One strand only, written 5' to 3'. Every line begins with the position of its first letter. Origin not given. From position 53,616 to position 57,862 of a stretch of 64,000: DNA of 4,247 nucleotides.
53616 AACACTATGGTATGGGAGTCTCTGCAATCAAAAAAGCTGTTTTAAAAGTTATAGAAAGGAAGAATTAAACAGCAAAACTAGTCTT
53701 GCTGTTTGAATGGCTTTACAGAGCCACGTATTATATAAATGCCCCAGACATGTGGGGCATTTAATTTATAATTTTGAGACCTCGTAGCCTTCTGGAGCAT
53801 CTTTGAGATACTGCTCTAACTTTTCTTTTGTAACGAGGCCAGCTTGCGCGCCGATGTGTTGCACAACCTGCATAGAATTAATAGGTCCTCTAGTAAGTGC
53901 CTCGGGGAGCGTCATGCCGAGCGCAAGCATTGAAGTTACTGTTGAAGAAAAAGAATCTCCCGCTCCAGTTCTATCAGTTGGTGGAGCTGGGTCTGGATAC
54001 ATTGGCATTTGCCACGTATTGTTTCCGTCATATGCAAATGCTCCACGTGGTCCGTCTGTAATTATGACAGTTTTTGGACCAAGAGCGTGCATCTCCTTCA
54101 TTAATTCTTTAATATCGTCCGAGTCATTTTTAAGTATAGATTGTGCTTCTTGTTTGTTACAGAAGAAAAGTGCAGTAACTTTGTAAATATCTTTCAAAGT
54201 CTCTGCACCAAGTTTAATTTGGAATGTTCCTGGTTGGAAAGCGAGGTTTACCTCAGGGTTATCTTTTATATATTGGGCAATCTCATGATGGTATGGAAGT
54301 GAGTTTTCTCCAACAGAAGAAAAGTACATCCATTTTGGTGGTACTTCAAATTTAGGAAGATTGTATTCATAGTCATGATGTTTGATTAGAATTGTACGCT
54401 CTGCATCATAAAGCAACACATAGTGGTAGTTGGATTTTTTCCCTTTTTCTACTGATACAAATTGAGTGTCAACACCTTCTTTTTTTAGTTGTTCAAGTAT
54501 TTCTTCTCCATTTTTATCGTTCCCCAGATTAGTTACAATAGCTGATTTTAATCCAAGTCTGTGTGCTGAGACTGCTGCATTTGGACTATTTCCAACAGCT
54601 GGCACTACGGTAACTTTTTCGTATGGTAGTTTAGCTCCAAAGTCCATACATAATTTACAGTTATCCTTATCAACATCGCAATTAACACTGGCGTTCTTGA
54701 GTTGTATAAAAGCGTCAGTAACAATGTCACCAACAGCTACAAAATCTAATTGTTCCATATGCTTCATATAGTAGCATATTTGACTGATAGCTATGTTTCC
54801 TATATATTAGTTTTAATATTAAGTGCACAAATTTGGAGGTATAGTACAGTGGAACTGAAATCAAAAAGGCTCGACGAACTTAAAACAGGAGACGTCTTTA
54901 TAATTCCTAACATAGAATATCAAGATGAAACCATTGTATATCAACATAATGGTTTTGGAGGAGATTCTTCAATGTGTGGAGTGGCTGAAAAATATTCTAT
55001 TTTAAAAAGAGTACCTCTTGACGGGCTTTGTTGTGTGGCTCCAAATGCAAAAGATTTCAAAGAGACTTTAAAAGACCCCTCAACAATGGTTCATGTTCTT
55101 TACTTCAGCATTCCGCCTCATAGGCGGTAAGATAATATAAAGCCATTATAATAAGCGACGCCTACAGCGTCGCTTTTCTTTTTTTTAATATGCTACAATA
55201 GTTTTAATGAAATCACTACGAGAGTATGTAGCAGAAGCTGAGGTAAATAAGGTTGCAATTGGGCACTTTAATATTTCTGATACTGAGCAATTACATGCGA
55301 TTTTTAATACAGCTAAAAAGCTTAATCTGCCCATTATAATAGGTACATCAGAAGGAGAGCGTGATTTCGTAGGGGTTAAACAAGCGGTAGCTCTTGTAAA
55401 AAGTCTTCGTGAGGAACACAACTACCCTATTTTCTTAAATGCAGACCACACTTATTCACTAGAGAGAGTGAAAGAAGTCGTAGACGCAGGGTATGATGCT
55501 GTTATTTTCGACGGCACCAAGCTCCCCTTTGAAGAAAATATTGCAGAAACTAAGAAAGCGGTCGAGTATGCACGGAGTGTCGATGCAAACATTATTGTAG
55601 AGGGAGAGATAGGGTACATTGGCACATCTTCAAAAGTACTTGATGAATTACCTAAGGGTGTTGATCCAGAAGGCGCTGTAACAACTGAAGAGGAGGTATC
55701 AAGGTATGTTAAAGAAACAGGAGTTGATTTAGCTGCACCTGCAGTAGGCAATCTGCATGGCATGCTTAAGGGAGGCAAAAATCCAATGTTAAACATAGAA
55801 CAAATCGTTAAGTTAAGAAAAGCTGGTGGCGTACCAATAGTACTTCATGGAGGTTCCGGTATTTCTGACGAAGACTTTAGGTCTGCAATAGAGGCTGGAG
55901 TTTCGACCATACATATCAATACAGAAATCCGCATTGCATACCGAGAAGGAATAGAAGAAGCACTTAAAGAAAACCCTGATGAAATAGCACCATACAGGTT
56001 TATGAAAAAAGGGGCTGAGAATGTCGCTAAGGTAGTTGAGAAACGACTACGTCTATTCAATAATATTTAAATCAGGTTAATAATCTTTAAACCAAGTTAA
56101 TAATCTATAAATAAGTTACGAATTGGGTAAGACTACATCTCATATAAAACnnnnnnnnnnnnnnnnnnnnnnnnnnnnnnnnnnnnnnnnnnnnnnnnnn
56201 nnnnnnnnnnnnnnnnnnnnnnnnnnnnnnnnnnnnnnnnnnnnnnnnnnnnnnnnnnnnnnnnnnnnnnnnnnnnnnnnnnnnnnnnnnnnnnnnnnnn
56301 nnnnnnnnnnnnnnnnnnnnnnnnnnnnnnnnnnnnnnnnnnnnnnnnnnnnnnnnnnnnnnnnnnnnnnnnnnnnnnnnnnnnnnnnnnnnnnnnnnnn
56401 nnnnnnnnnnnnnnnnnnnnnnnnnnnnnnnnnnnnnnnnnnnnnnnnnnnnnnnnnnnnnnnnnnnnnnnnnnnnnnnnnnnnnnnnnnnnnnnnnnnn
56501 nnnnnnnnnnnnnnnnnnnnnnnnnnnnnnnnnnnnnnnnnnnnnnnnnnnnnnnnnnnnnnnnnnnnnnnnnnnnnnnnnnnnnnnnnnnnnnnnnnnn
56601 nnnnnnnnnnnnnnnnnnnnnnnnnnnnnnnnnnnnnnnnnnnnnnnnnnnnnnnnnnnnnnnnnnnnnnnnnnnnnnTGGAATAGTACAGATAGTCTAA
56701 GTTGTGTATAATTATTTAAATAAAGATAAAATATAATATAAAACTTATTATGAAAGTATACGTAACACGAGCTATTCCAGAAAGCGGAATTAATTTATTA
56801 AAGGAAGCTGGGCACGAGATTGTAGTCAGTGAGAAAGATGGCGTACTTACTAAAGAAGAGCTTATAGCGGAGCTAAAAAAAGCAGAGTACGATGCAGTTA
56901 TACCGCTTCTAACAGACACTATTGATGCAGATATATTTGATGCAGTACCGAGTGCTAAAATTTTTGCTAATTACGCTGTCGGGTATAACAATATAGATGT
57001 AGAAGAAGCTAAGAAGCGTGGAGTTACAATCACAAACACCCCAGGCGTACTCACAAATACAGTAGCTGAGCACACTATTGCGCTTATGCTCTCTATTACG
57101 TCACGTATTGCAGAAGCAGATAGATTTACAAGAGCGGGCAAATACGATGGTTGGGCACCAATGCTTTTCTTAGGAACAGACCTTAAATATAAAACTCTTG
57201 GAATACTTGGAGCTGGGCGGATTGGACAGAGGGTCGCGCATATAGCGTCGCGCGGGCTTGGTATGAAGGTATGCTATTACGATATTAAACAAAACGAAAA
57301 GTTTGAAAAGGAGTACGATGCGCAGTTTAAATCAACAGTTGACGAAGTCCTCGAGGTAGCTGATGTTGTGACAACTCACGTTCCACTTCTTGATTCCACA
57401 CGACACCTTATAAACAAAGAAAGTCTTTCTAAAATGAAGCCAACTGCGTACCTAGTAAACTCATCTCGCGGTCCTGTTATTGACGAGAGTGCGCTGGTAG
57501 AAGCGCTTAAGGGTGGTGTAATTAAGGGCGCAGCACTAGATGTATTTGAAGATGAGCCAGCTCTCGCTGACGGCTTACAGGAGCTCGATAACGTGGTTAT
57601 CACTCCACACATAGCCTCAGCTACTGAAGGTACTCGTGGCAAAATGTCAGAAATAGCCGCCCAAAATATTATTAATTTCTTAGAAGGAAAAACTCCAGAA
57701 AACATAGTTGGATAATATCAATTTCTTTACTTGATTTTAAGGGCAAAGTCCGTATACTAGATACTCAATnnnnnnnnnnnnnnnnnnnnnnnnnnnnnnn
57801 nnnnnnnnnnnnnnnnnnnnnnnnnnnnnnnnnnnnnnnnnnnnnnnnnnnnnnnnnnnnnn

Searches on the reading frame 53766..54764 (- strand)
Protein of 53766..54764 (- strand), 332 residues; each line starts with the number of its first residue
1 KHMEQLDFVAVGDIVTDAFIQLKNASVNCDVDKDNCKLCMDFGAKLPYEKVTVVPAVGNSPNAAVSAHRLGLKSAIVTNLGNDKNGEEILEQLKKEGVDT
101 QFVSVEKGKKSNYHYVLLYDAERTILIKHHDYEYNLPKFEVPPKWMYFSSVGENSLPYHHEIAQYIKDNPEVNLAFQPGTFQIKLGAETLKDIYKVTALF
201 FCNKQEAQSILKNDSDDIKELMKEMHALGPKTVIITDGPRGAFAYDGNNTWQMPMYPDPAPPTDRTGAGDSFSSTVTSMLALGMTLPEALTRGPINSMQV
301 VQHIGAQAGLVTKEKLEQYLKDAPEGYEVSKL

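Call 18: search_protein_families(library=pfam, proteins=[window:53766-54764:-], max_evalue=0.001)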
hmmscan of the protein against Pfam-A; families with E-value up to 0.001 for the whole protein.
window:53766-54764:- (332 aa): 2 families
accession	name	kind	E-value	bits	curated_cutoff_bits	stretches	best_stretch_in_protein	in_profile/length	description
PF00294.29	PfkB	-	2.8e-36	125.8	25.8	1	58-310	37-299/302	pfkB family carbohydrate kinase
PF08543.17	Phos_pyr_kin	-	1.4e-07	31.6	27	1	190-292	112-223/246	Phosphomethylpyrimidine kinase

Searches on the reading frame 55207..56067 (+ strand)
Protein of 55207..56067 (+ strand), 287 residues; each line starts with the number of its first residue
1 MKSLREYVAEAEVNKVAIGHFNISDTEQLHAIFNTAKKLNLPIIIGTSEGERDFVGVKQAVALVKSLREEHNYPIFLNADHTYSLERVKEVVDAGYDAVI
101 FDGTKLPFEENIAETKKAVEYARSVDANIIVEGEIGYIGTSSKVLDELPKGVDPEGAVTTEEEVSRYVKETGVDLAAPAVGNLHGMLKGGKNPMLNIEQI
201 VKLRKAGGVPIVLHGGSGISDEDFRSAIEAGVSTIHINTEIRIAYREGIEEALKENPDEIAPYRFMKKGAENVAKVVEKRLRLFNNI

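Call 18: search_protein_families(library=pfam, proteins=[window:55207-56067:+], max_evalue=0.001)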
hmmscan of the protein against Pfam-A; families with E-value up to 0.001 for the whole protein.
window:55207-56067:+ (287 aa): 2 families
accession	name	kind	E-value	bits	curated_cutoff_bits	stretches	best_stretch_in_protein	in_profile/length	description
PF01116.26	F_bP_aldolase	-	1.5e-74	251.5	25.5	1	3-286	2-274/277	Fructose-bisphosphate aldolase class-II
PF02581.23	TMP-TENI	-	5.1e-05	23.2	27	0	168-236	111-175/180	Thiamine monophosphate synthase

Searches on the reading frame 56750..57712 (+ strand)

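Call 18: search_protein_families(library=pfam, proteins=[window:56750-57712:+], max_evalue=0.001)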
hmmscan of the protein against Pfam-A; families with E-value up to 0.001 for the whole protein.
window:56750-57712:+ (321 aa): 6 families
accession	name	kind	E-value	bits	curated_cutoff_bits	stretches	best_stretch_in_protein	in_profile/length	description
PF02826.25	2-Hacid_dh_C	-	6.6e-59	198.7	25.1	1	110-289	1-178/178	D-isomer specific 2-hydroxyacid dehydrogenase, NAD binding domain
PF00389.36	2-Hacid_dh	-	1.6e-32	112.4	24.6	1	3-320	1-133/134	D-isomer specific 2-hydroxyacid dehydrogenase, catalytic domain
PF03446.21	NAD_binding_2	-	1.7e-05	25.3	21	1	150-253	2-107/161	NAD binding domain of 6-phosphogluconate dehydrogenase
PF03807.23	F420_oxidored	-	0.00061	20.8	21.6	0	150-214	2-70/94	NADP oxidoreductase coenzyme F420-dependent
PF01262.27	AlaDh_PNT_C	-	0.00063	19.7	23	0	151-236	32-126/214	Alanine dehydrogenase/PNT, C-terminal domain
PF03435.24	Sacchrp_dh_NADP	-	0.00082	20.2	25.1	0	152-222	3-74/129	Saccharopine dehydrogenase NADP binding domain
